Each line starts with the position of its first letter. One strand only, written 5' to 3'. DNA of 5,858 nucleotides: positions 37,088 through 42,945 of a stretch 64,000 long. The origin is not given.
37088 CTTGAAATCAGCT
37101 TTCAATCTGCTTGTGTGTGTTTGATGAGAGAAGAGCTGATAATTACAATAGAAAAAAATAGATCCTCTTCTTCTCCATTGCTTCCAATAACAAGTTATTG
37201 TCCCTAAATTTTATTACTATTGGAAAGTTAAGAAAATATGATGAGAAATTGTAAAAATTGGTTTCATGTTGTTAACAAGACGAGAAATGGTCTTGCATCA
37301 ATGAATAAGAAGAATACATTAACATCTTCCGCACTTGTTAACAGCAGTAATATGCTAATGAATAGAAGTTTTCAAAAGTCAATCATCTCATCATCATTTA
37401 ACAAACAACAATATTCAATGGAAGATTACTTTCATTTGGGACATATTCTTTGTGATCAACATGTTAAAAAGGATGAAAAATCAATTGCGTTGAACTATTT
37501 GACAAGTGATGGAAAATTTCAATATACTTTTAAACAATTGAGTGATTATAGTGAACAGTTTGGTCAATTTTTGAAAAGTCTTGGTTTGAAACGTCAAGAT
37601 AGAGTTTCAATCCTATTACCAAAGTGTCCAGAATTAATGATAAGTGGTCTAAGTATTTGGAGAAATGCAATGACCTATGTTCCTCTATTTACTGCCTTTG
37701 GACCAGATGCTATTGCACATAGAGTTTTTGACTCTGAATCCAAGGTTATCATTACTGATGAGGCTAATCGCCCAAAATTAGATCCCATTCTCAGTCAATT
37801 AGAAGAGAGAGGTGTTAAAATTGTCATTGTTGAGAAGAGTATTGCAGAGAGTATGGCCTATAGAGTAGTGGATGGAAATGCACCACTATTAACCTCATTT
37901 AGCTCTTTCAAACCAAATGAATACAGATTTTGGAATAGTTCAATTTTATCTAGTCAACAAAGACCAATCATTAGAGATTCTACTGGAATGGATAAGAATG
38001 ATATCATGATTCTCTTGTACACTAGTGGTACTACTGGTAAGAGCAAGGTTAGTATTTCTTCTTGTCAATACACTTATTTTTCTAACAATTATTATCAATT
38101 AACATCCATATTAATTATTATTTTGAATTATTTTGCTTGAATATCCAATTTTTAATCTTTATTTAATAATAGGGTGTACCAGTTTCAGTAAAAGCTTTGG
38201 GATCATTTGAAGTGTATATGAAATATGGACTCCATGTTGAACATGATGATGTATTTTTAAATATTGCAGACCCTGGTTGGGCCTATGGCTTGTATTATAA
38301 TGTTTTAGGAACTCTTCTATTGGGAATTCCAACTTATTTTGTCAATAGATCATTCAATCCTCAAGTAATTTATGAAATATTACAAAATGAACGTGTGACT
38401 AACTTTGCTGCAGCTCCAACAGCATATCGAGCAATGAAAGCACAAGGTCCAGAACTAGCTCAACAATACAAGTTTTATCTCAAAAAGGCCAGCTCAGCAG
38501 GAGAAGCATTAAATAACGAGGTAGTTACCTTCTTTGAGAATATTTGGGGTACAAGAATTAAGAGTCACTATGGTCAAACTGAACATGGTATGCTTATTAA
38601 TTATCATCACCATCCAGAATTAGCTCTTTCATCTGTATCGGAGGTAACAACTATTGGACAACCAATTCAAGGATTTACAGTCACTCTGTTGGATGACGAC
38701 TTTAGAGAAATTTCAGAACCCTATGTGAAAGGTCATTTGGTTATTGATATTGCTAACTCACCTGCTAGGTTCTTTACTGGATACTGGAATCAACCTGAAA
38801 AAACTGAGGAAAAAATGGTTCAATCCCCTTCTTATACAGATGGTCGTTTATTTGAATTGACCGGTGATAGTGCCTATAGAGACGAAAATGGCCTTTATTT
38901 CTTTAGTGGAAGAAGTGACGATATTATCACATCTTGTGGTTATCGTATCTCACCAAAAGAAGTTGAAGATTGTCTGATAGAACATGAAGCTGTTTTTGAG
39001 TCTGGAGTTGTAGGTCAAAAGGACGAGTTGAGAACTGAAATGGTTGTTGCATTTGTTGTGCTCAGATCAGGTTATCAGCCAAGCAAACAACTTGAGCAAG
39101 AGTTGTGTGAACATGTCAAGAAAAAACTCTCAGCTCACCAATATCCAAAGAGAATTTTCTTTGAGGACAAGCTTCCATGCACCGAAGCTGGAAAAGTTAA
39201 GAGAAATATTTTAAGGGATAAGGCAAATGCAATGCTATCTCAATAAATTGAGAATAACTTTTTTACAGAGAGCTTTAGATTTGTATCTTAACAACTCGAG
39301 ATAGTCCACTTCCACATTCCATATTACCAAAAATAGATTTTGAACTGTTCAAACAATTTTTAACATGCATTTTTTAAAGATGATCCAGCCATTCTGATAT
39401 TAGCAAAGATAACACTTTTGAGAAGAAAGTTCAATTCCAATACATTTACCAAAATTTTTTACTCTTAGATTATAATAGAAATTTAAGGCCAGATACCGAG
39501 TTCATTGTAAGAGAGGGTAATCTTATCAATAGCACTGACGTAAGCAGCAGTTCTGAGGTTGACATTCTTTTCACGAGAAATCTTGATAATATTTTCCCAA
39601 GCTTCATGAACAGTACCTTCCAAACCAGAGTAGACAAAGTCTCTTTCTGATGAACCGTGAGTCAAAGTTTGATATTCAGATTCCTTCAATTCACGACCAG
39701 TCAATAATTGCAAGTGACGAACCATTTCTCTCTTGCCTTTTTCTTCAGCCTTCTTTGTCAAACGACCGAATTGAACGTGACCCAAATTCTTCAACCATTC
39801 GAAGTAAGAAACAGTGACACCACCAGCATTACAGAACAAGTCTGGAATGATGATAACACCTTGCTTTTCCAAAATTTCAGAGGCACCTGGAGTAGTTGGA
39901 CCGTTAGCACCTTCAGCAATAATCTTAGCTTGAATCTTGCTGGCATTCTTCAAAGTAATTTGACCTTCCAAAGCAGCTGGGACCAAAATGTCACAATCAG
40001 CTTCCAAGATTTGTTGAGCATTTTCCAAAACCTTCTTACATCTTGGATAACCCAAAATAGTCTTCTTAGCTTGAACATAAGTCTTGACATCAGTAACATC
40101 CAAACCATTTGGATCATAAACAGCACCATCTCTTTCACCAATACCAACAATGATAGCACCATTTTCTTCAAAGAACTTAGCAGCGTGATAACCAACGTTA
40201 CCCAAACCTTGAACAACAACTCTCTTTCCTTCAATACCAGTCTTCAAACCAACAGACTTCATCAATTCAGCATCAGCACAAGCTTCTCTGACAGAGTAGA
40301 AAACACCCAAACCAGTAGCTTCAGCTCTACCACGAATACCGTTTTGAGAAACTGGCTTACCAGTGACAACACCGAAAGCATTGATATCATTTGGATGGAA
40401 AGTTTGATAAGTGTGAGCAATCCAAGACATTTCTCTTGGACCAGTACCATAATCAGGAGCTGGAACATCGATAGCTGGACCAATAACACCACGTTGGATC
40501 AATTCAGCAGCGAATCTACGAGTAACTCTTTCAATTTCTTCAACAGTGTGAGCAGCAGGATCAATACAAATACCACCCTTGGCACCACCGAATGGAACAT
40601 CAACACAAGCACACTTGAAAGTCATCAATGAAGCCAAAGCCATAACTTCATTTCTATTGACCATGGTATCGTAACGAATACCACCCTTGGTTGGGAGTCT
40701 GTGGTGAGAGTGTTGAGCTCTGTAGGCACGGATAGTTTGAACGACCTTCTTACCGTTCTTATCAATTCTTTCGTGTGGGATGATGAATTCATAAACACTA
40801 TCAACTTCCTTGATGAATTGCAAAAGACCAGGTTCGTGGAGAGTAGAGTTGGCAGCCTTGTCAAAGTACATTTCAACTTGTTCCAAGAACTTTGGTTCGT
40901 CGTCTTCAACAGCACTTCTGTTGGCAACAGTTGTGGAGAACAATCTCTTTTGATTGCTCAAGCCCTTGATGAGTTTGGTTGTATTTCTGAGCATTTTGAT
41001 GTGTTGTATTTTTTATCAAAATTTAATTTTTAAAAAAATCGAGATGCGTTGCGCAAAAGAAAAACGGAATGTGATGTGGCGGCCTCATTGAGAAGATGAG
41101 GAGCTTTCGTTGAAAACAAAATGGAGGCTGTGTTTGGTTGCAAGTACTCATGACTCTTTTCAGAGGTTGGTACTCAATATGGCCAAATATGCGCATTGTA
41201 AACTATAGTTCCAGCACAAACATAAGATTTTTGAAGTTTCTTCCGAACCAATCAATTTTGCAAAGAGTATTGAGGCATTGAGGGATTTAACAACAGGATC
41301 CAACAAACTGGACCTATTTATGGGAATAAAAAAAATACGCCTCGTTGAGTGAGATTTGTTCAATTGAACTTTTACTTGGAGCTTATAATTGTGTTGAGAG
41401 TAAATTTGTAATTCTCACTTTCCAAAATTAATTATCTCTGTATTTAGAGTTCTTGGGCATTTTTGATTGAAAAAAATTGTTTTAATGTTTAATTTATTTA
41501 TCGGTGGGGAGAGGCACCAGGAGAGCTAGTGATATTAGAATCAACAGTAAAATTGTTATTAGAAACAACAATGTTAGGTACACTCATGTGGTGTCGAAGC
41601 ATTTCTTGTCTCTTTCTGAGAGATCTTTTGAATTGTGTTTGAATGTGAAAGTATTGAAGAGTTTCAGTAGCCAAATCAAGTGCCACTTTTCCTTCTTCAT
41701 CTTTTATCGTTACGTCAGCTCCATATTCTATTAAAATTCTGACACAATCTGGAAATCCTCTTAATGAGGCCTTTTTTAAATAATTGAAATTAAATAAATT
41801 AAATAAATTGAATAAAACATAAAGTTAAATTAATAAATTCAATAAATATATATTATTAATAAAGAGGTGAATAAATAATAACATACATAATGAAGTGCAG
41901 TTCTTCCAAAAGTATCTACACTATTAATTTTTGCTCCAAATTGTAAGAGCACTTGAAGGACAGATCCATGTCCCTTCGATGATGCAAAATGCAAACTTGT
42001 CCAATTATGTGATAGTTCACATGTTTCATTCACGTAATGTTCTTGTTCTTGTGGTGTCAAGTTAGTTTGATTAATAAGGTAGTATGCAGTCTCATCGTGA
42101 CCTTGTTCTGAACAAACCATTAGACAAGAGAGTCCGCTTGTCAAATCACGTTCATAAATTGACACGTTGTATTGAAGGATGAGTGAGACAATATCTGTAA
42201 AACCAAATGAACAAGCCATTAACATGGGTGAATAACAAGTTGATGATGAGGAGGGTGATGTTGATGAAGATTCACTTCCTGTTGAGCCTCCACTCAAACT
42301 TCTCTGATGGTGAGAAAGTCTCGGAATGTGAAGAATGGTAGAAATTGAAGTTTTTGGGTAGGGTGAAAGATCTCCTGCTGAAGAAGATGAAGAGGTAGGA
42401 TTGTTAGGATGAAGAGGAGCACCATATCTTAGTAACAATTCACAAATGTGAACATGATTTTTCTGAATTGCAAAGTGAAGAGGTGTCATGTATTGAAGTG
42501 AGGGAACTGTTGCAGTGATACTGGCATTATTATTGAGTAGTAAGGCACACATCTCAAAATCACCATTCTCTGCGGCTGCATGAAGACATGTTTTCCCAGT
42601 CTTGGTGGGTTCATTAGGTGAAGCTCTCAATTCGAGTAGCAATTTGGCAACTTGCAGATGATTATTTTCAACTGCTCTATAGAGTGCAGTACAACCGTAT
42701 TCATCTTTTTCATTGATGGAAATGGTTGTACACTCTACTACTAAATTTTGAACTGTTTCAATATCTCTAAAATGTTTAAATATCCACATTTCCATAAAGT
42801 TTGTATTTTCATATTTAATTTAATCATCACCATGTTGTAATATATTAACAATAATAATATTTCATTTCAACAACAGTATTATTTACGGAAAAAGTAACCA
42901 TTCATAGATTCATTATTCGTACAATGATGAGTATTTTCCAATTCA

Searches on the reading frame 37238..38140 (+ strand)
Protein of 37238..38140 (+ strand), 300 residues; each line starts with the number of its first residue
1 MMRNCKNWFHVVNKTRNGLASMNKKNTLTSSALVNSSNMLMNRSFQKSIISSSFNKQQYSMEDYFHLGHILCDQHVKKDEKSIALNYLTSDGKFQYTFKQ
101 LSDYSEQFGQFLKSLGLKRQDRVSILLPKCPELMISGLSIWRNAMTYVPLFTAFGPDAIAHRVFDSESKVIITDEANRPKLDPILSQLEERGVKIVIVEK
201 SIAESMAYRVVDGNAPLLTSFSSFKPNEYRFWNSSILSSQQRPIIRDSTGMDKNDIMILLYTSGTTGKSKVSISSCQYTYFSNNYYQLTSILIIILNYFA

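Call 75: search_protein_families(library=pfam, proteins=[window:37238-38140:+], max_evalue=0.0001)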
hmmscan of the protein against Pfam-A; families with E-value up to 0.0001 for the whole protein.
window:37238-38140:+ (300 aa): 1 family
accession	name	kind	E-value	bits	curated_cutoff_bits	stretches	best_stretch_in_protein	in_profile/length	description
PF00501.34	AMP-binding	-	5e-32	111.6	29.9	1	73-271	2-179/384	AMP-binding enzyme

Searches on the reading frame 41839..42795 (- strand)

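Call 75: search_protein_families(library=pfam, proteins=[window:41839-42795:-], max_evalue=0.0001)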
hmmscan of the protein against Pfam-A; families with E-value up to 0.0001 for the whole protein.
window:41839-42795:- (318 aa): 6 families
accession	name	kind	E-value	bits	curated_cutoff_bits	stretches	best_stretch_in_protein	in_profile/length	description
PF00023.36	Ank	-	1.8e-38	128.8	21.1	3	103-129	3-29/33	Ankyrin repeat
PF12796.13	Ank_2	-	3.1e-38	130.6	27.3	4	10-95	8-88/90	Ankyrin repeats (3 copies)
PF13637.12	Ank_4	-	5.6e-36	122.2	22.7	4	71-122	1-50/50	Ankyrin repeats (many copies)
PF13606.12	Ank_3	-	3.4e-31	103.8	22.3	0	102-128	2-28/30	Ankyrin repeat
PF13857.12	Ank_5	-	1.5e-24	86.2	27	2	253-303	4-55/56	Ankyrin repeats (many copies)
PF24521.3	Ank_KRIT1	-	5.7e-08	33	80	0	53-123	37-106/149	KRIT1 ankyrin-repeats domain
